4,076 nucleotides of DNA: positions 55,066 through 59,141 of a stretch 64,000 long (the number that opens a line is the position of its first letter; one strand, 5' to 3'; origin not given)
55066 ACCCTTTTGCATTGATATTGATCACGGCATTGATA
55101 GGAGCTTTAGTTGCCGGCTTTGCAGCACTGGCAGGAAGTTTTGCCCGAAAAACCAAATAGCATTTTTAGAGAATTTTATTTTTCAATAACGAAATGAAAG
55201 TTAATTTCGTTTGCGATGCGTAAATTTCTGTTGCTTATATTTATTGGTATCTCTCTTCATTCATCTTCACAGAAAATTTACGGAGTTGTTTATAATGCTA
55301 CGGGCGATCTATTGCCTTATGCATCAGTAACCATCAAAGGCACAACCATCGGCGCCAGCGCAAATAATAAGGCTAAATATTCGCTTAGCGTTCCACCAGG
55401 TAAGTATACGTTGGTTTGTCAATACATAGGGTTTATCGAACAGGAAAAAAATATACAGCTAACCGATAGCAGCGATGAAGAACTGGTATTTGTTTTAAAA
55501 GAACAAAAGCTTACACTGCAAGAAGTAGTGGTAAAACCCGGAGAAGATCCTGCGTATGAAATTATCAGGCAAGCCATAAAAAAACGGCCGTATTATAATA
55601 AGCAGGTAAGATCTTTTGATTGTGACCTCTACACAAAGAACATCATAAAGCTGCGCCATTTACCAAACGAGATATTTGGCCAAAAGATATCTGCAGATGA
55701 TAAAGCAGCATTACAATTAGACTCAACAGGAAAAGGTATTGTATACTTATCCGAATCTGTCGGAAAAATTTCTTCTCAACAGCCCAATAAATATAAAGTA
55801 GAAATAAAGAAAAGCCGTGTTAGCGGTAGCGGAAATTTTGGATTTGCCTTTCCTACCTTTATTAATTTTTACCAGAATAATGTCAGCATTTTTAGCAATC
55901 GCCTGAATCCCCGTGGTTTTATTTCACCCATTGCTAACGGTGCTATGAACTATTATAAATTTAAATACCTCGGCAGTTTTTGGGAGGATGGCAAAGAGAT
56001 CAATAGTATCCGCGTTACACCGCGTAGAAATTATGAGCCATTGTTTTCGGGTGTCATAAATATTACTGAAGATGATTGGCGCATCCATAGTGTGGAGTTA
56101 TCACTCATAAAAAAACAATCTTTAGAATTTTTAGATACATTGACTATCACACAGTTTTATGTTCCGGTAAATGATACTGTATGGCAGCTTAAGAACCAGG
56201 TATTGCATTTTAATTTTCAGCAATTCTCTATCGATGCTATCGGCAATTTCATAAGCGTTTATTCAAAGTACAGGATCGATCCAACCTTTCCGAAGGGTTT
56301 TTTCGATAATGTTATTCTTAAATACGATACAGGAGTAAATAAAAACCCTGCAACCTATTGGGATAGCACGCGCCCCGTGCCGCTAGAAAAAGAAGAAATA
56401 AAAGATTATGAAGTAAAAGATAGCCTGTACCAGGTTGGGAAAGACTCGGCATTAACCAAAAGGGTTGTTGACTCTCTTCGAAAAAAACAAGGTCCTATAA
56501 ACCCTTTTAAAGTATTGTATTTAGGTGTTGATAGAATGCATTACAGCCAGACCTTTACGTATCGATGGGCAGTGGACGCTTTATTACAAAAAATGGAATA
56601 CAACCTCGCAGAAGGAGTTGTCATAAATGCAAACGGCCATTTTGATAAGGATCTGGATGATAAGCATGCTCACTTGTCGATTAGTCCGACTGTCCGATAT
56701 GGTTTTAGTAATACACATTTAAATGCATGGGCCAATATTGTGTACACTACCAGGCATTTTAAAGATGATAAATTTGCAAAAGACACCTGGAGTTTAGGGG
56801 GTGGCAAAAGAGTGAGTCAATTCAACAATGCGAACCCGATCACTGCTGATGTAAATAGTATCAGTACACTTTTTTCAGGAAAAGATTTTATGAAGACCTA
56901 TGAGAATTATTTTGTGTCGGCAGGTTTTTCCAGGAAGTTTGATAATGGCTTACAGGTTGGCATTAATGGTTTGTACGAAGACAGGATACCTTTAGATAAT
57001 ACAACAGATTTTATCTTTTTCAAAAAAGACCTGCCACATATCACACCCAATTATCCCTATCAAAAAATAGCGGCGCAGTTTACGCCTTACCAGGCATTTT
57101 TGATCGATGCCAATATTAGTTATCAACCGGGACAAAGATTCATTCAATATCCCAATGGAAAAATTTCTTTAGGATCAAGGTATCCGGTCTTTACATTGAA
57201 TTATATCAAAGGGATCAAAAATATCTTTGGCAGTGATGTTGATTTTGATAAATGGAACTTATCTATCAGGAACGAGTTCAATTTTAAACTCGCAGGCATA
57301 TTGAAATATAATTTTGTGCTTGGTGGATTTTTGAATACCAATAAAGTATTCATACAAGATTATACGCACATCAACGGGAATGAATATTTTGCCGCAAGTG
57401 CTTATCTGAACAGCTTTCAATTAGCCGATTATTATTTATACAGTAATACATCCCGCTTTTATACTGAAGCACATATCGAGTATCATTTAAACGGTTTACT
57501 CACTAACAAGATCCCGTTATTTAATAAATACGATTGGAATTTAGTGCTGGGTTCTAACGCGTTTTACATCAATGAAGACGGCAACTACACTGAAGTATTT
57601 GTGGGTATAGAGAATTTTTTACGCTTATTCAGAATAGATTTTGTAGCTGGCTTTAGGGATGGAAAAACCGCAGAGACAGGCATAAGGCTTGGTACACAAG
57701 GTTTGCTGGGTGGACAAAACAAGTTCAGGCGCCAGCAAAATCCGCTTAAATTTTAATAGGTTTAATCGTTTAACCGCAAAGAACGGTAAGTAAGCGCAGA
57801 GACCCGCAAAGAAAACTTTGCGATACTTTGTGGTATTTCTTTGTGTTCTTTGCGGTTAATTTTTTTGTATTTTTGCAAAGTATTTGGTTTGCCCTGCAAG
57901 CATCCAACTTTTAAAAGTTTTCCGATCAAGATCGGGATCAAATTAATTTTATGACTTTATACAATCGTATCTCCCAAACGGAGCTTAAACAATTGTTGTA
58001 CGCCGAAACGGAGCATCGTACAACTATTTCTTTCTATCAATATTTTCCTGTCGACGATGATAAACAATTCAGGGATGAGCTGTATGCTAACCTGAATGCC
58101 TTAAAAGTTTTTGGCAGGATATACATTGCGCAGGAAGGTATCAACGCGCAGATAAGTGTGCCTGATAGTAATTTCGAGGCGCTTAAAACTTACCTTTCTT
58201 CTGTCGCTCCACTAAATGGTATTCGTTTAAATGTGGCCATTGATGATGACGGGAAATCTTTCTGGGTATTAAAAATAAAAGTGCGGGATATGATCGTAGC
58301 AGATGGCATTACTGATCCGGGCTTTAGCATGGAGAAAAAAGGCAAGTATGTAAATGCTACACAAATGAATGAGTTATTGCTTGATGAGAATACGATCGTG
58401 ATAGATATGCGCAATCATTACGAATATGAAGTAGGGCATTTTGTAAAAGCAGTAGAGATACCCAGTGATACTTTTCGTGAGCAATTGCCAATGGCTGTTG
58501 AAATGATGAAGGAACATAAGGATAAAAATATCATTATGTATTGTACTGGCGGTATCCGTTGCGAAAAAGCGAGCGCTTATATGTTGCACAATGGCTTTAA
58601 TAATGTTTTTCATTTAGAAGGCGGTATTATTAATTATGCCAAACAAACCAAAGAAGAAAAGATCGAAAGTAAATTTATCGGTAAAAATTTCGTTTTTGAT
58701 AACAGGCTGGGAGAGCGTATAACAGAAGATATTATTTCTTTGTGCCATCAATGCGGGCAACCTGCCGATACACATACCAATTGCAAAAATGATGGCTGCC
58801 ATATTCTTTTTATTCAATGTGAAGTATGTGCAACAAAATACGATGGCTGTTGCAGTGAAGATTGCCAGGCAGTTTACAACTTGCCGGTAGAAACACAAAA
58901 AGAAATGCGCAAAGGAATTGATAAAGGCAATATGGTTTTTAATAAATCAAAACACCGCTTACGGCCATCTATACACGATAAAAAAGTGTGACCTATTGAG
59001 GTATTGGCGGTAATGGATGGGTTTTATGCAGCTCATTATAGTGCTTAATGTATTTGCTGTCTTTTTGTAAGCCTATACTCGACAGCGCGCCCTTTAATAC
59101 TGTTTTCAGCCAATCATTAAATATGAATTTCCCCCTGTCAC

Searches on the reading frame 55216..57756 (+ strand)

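Call 59: search_protein_families(library=pfam, proteins=[window:55216-57756:+], max_evalue=0.00001)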
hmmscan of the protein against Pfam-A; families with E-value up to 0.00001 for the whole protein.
window:55216-57756:+ (846 aa): 3 families
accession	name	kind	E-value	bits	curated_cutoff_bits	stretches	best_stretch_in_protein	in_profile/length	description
PF18939.6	DUF5686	-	4.2e-213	709.9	39.2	1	116-798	1-669/669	Family of unknown function (DUF5686)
PF13715.12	CarbopepD_reg_2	-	7.9e-19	67.9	32.2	1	21-106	1-88/88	CarboxypepD_reg-like domain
PF13620.12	CarboxypepD_reg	-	5.5e-12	46.3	32.3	1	21-95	2-82/82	Carboxypeptidase regulatory-like domain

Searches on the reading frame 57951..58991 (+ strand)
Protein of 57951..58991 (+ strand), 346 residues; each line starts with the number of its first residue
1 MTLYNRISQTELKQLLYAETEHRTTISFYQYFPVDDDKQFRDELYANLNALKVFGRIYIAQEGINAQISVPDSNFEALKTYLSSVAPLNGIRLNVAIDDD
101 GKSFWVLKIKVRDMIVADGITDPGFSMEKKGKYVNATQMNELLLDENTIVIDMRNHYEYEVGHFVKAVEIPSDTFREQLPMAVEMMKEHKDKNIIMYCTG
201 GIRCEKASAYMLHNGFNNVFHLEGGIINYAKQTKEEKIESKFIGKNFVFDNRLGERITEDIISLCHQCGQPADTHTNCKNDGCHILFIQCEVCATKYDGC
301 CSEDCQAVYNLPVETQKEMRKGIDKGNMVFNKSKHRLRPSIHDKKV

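Call 59: search_protein_families(library=pfam, proteins=[window:57951-58991:+], max_evalue=0.00001)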
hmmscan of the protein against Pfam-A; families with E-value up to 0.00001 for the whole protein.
window:57951-58991:+ (346 aa): 3 families
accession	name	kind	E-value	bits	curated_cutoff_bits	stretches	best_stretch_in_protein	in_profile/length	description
PF17773.7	UPF0176_N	-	3.2e-22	79.1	26.2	1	24-115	2-92/92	UPF0176 acylphosphatase like domain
PF12368.13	Rhodanese_C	-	1.9e-21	76.6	26.9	1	244-306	2-66/66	Rhodanase C-terminal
PF00581.25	Rhodanese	-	2.9e-14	53.8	22.2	1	136-230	2-100/102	Rhodanese-like domain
